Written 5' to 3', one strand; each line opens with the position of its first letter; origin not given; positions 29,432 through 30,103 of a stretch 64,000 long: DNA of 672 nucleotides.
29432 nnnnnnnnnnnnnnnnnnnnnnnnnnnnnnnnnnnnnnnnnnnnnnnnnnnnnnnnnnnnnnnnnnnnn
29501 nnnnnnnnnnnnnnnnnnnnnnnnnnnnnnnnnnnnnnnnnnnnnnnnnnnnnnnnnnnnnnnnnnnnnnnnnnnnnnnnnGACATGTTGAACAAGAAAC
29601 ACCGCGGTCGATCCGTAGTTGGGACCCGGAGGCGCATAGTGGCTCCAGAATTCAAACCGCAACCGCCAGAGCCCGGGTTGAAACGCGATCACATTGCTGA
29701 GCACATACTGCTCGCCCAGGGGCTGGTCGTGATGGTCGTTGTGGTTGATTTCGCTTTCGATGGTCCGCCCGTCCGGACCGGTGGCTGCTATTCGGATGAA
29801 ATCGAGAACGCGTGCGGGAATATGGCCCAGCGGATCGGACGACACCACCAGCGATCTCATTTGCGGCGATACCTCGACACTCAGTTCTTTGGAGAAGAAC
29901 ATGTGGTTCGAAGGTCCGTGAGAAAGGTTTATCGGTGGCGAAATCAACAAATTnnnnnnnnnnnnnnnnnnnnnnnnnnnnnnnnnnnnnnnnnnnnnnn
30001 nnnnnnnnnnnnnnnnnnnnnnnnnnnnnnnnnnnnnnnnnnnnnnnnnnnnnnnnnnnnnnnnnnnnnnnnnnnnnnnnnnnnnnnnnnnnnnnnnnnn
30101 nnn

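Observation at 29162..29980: Lower-GC orphan gene encoding two tandem copies of an unrecognised beta-rich domain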

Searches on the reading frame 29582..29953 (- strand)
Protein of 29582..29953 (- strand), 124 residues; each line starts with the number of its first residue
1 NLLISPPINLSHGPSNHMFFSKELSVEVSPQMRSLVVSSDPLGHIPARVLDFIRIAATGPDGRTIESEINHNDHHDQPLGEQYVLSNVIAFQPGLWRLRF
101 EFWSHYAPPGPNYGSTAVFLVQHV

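Call 24: search_protein_representatives(alignment_id=A2)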
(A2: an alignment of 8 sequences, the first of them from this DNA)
Query: 8 sequences, 125 profile positions. Proteins with E-value up to 0.001 (for the whole library): 28; up to 1e-10: 19; up to 1e-30: 10. The best 28 are listed.
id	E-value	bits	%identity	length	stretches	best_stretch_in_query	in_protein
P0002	4.2e-126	430.8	-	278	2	1-124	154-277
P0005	6.3e-60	216.9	-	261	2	5-123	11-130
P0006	2.3e-53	195.7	-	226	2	3-123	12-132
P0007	2.3e-40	153.7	-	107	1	40-124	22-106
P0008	2.2e-36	140.8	-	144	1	2-123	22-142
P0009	6.3e-35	136.1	-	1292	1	2-123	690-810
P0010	2.3e-32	127.8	-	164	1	4-124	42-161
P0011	8.7e-32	126.0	-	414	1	3-124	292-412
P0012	1.3e-31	125.4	-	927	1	4-123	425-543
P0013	1.0e-30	122.5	-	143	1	3-111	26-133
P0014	5.2e-29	117.0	-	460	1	5-123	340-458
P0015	7.3e-28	113.3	-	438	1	3-122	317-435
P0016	8.5e-28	113.1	-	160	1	6-124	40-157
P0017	1.5e-26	109.0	-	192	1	39-124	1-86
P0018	5.7e-22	94.3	-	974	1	18-123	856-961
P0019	3.0e-21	92.0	-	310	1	19-123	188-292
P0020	9.8e-20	87.0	-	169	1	52-124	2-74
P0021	9.3e-18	80.7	-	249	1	19-123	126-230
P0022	3.4e-15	72.4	-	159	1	18-123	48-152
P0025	2.6e-06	43.7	-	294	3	2-123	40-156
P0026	5.2e-06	42.7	-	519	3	6-105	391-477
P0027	3.6e-05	40.0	-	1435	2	6-123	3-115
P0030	2.2e-04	37.4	-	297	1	40-87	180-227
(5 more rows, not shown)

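Call 26: search_protein_families(library=pfam, proteins=[P0005, P0009, P0011, P0012, P0014, P0015, P0018, P0019, P0021, P0006], max_evalue=0.01)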
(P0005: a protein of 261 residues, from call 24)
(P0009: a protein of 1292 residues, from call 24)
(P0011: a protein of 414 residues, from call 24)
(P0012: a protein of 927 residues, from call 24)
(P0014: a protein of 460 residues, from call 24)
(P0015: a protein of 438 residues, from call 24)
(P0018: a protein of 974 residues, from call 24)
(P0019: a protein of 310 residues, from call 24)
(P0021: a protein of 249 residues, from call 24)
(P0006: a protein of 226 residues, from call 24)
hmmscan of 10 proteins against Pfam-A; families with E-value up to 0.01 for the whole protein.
P0005 (261 aa): 0 families

P0009 (1292 aa): 4 families
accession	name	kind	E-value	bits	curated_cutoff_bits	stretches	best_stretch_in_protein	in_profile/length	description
PF25778.1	DUF7948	-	2.5e-57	194.8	27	1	25-201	40-214/214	Domain of unknown function (DUF7948)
PF06739.17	SBBP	-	2.8e-45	152.4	20.5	7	346-382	1-38/38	Beta-propeller repeat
PF18911.6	PKD_4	-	1.1e-17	64.3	27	1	1096-1162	18-84/85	PKD domain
PF00801.26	PKD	-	8.2e-14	51.8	23.5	1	1092-1156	7-75/80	PKD domain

P0011 (414 aa): 0 families

P0012 (927 aa): 1 family
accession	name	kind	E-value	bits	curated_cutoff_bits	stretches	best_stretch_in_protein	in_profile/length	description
PF04885.19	Stig1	-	5.8e-44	148.9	24.1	8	370-411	42-83/85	Stigma-specific STIG1-like protein family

P0014 (460 aa): 1 family
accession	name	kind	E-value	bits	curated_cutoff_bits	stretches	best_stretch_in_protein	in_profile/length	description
PF09992.14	NAGPA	-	5.2e-15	56.5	25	1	248-332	88-168/169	Phosphodiester glycosidase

P0015 (438 aa): 1 family
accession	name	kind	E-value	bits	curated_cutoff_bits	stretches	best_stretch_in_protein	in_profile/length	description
PF09992.14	NAGPA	-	1.5e-16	61.5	25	1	94-312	5-169/169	Phosphodiester glycosidase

P0018 (974 aa): 5 families
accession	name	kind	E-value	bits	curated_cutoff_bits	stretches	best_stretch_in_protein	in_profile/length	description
PF04151.21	PPC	-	5.4e-20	72.5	25.9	1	150-218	2-70/70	Bacterial pre-peptidase C-terminal domain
PF01835.25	MG2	-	3.7e-05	24.5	32.8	0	196-238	45-87/96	MG2 domain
PF20114.4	DUF6504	-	0.00015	22.4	24.2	0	626-654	56-84/103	Domain of unknown function (DUF6504)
PF12891.13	Glyco_hydro_44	-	0.0003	21.2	25.1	0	486-556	58-128/223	Glycoside hydrolase family 44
PF21403.4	OTU1_UBXL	-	0.0014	19.6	22.7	0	464-480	1-17/49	OTU1, UBXL domain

P0019 (310 aa): 1 family
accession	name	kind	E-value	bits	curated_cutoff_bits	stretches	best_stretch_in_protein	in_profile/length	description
PF07676.18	PD40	-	6.4e-08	32.8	20.9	1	122-149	1-27/38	WD40-like Beta Propeller Repeat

P0021 (249 aa): 0 families

P0006 (226 aa): 0 families

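Call 52: search_protein_families(library=pfam, proteins=[P0025, P0026, P0027, P0030, P0010, P0016, P0022, P0017, P0020, P0008], max_evalue=0.01)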
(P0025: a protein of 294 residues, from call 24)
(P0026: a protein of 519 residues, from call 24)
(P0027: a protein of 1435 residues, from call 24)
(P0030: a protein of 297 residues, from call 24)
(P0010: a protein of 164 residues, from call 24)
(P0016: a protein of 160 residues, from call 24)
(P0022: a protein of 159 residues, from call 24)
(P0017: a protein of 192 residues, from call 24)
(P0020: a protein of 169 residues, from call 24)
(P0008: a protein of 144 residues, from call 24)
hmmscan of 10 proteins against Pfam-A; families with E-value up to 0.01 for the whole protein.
P0025 (294 aa): 1 family
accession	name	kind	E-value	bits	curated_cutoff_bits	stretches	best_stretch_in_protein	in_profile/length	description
PF00801.26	PKD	-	0.00037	20.9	23.5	1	98-145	24-70/80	PKD domain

P0026 (519 aa): 0 families

P0027 (1435 aa): 3 families
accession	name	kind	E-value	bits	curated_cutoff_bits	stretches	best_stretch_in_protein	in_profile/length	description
PF05593.20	RHS_repeat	-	2.9e-113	368.9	22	18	739-776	1-38/38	RHS Repeat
PF20148.4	DUF6531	-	9.6e-21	74.3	24.1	1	282-355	2-74/74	Domain of unknown function (DUF6531)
PF25023.1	TEN_YD-shell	-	3.6e-08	32.4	50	0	599-705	41-147/909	Teneurin YD-shell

P0030 (297 aa): 0 families

P0010 (164 aa): 0 families

P0016 (160 aa): 0 families

P0022 (159 aa): 0 families

P0017 (192 aa): 0 families

P0020 (169 aa): 0 families

P0008 (144 aa): 0 families

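Call 54: find_encoding_contigs(protein=P0005, flank=8000, max_places=4)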
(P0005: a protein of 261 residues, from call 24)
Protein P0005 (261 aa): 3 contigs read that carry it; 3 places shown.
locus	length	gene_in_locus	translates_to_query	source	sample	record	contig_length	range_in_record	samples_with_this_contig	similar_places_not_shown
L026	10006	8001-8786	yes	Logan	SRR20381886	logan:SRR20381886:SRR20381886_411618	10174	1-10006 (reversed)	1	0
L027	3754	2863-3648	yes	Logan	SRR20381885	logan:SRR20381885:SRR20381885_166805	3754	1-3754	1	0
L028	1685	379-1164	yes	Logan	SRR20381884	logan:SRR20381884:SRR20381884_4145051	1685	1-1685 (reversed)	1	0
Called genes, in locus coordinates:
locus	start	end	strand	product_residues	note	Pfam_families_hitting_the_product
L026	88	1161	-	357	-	PF01757:Acyl_transf_3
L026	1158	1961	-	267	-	PF01925:TauE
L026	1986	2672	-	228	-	PF09365:DUF2461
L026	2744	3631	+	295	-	PF00849:PseudoU_synth_2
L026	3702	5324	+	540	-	PF02415:Chlam_PMP (faint), PF13229:Beta_helix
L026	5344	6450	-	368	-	PF00188:CAP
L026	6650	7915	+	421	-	PF06779:MFS_4 (weak), PF07690:MFS_1, PF00083:Sugar_tr, PF07690:MFS_1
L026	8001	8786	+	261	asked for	-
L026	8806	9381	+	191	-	-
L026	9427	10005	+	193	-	?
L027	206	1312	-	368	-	PF00188:CAP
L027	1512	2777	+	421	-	PF06779:MFS_4 (weak), PF07690:MFS_1, PF00083:Sugar_tr, PF07690:MFS_1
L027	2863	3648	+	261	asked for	-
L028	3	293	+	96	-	?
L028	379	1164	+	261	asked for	-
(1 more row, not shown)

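Call 55: find_encoding_contigs(protein=P0008, flank=8000, max_places=4)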
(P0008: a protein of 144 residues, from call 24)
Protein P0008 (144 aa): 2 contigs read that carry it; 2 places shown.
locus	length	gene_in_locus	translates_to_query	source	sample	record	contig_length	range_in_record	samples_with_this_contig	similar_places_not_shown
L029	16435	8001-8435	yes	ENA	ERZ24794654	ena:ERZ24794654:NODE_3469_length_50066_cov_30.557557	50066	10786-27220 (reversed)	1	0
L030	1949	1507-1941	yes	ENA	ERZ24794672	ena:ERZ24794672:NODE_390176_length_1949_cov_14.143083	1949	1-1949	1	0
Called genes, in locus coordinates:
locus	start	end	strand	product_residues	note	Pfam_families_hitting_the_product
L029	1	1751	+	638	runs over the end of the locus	PF02550:AcetylCoA_hydro, PF13336:AcetylCoA_hyd_C, PF13302:Acetyltransf_3 (weak), PF00583:Acetyltransf_1, PF13420:Acetyltransf_4 (weak)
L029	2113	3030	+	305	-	PF14326:DUF4384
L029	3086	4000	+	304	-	-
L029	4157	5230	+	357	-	-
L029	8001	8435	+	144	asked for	-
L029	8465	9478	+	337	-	PF07603:Lcl_C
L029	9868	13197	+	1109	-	PF00515:TPR_1 (faint), PF07719:TPR_2 (faint), PF13432:TPR_16 (faint), PF13374:TPR_10 (faint), PF13424:TPR_12, PF12770:CHAT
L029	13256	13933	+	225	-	PF02527:GidB, PF05175:MTS (weak), PF13847:Methyltransf_31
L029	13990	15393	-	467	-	PF13537:GATase_7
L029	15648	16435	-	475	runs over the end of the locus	PF03631:Virul_fac_BrkB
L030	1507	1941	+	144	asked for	-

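Call 81: list_cluster_members(proteins=[P0008, P0010, P0011, P0016, P0018, P0019, P0022, P0025, P0026, P0027])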
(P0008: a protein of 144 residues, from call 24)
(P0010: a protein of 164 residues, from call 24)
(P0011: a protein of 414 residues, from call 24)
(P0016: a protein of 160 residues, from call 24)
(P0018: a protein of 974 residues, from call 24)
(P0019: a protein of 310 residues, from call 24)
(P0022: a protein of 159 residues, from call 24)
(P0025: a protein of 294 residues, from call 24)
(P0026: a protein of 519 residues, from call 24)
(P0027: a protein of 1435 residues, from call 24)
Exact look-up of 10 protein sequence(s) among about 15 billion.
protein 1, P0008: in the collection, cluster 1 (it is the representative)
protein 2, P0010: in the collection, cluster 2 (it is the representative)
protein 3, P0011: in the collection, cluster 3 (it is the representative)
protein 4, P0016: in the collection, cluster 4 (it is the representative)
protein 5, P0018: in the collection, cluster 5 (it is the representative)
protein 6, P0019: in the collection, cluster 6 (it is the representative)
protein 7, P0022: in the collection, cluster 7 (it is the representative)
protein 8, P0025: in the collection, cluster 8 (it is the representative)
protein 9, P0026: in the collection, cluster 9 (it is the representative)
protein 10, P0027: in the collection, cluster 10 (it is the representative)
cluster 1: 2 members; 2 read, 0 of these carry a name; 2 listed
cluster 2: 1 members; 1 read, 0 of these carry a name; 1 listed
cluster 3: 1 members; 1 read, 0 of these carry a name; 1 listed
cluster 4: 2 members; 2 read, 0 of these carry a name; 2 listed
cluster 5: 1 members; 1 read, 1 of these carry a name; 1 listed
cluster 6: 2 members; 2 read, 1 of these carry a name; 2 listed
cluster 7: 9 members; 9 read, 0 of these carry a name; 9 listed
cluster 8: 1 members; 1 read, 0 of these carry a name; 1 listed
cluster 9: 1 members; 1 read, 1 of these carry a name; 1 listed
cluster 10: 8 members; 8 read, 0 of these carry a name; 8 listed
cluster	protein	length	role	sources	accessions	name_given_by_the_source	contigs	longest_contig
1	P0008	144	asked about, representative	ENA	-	-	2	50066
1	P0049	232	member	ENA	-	-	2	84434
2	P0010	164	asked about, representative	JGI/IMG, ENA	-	-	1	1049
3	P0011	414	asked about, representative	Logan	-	-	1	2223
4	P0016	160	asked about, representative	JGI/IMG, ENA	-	-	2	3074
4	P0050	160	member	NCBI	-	-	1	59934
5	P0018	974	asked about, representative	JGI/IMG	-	hypothetical protein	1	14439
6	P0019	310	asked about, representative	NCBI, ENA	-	-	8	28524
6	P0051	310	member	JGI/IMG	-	hypothetical protein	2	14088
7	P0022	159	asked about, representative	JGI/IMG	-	-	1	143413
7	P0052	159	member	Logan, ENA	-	-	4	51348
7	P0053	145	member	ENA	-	-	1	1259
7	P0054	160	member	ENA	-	-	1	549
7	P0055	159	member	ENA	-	-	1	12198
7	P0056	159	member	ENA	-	-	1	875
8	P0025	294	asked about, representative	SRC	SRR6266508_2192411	-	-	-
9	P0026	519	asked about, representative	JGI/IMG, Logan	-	hypothetical protein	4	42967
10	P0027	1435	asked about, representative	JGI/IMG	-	-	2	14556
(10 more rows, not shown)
